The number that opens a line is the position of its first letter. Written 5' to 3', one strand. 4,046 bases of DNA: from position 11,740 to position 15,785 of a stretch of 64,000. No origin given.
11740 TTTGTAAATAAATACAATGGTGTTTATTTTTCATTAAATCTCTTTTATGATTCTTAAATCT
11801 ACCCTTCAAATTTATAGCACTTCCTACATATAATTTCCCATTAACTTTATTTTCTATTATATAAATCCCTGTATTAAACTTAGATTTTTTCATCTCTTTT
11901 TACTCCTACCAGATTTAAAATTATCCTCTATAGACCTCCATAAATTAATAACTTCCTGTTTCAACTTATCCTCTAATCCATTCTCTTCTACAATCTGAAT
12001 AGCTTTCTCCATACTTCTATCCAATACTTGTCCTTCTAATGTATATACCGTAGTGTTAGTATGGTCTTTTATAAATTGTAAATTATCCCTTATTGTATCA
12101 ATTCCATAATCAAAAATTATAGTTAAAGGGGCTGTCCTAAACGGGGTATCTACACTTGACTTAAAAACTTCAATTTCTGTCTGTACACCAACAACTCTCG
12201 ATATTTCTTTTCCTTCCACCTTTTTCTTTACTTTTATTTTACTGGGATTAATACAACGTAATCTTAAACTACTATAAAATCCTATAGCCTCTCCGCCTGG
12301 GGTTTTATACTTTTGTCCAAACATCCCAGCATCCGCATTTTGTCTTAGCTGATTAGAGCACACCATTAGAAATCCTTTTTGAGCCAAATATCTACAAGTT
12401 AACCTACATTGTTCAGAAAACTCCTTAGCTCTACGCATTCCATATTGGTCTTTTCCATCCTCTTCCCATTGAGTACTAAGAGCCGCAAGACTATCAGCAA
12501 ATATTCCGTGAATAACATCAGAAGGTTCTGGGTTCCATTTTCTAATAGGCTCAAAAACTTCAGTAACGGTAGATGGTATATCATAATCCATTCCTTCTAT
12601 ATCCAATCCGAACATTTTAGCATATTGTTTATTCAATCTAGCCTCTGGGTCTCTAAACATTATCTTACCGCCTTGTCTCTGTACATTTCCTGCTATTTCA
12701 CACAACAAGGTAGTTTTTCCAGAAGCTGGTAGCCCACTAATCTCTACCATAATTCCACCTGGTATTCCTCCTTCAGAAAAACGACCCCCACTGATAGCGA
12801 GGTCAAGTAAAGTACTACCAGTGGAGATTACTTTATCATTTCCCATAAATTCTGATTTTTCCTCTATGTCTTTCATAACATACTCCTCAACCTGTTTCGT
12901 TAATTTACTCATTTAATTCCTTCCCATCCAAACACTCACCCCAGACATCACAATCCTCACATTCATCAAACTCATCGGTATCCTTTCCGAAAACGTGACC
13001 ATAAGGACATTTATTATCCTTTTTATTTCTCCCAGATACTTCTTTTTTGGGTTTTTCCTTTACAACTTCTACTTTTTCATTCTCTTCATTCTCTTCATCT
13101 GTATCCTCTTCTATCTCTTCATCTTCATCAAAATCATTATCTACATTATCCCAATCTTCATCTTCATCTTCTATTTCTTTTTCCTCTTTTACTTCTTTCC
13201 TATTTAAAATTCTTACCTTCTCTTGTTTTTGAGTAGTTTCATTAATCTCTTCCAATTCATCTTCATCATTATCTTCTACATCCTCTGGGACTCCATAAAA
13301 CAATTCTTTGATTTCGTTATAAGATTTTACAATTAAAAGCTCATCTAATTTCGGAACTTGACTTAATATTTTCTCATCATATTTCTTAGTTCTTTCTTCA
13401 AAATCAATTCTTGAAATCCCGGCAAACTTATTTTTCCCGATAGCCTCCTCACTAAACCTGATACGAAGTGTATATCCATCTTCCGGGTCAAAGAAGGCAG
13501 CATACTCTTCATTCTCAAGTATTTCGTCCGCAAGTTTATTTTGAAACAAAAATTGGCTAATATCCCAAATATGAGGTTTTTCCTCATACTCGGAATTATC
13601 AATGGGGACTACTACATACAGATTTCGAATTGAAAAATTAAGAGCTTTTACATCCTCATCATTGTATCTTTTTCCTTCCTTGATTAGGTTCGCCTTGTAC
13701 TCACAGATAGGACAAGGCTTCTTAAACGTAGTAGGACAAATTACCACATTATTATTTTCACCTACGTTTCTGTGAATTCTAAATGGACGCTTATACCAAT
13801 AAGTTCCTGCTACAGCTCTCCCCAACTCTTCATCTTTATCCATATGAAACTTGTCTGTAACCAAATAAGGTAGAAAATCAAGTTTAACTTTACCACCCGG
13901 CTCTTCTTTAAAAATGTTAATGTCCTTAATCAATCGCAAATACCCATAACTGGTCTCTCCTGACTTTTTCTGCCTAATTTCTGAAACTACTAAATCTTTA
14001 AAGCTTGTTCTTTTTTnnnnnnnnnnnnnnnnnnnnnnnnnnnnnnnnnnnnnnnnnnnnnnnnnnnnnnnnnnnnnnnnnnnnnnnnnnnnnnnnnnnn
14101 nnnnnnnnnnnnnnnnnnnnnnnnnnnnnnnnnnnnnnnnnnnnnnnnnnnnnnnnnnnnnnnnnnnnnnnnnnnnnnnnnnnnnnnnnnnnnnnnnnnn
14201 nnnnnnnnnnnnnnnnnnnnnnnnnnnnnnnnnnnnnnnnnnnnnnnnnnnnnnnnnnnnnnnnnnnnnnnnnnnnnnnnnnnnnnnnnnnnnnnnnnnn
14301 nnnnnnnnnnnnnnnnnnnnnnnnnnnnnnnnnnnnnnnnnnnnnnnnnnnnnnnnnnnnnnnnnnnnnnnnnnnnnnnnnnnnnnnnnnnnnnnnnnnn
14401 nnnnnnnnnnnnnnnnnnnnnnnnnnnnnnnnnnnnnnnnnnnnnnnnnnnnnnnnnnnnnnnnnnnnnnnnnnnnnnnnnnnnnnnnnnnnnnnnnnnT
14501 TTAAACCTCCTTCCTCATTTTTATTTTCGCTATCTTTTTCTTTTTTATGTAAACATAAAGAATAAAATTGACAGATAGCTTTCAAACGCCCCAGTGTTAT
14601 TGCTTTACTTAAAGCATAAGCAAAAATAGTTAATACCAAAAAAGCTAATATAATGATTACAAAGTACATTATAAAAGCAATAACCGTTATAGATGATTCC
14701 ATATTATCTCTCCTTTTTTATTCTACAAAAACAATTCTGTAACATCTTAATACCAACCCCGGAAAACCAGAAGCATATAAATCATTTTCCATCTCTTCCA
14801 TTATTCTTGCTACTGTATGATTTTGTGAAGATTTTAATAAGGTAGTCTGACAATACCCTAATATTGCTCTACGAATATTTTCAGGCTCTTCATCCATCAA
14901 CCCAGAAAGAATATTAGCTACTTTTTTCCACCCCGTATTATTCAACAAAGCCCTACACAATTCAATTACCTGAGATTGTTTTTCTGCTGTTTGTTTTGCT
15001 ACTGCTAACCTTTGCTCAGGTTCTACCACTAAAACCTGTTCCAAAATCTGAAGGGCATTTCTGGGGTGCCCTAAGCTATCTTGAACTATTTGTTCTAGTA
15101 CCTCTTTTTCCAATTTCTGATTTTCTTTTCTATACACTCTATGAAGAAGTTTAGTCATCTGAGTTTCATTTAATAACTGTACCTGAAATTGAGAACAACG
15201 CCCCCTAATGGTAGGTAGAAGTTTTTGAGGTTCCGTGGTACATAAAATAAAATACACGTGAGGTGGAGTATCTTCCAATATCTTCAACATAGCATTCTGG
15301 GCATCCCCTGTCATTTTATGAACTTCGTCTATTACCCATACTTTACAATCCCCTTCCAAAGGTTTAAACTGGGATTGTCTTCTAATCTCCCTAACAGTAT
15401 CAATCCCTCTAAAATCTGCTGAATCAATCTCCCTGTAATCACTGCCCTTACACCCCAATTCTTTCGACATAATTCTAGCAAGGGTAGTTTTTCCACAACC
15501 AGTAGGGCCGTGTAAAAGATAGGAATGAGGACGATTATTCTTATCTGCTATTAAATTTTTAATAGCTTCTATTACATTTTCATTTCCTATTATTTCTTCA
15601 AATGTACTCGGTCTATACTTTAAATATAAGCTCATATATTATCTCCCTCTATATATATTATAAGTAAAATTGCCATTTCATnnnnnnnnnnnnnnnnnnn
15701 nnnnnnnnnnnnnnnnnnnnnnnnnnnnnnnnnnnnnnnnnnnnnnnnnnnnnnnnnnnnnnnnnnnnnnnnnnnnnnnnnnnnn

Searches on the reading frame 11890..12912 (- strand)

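Call 43: search_protein_families(library=pfam, proteins=[window:11890-12912:-], max_evalue=0.0001)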
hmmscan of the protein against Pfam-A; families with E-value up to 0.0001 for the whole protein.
window:11890-12912:- (340 aa): 1 family
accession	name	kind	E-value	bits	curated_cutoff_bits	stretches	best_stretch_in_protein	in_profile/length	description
PF00154.27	RecA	-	3.2e-32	112.5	27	1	25-272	29-262/262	recA bacterial DNA recombination protein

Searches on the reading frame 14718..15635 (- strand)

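Call 73: search_protein_families(library=pfam, proteins=[window:14718-15635:-], max_evalue=0.001)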
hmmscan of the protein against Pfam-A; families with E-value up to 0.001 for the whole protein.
window:14718-15635:- (305 aa): 23 families
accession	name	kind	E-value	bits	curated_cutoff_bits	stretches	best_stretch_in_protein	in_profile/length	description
PF13177.12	DNA_pol3_delta2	-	4.7e-29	101.9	27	2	77-153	82-158/161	DNA polymerase III, delta subunit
PF00004.35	AAA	-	9.6e-17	62.1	21.2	1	39-149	1-125/131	ATPase family associated with various cellular activities (AAA)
PF05496.18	RuvB_N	-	7.2e-10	39.3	27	1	8-123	2-111/159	Holliday junction DNA helicase RuvB P-loop domain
PF03215.21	Rad17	-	1.3e-08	35.5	23.8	1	4-100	10-112/186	Rad17 P-loop domain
PF04851.21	ResIII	-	4.3e-07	30.4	22.5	0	22-60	9-47/164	Type III restriction enzyme, res subunit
PF13401.12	AAA_22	-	4.4e-07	30.7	27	0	38-60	7-29/130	AAA domain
PF13191.12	AAA_16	-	8.4e-07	30.1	32.6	1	16-60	3-48/167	AAA ATPase domain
PF07728.20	AAA_5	-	9.6e-07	29.3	22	1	40-123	3-93/139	AAA domain (dynein-related subfamily)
PF00931.28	NB-ARC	-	1.4e-06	28.2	23.5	0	19-59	2-41/248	NB-ARC domain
PF00158.32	Sigma54_activat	-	2.3e-06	27.8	20.2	0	15-74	1-60/168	Sigma-54 interaction domain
PF13173.12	AAA_14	-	2.6e-06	27.9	27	1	38-147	4-115/129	AAA domain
PF07724.20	AAA_2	-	1.1e-05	25.9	27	1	38-123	5-102/166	AAA domain (Cdc48 subfamily)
PF00005.33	ABC_tran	-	1.5e-05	26.1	25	0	38-86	13-59/137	ABC transporter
PF13238.12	AAA_18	-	2.6e-05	25.1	29.4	1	40-105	2-63/128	AAA domain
PF00270.35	DEAD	-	3.6e-05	24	26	0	96-133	117-157/167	DEAD/DEAH box helicase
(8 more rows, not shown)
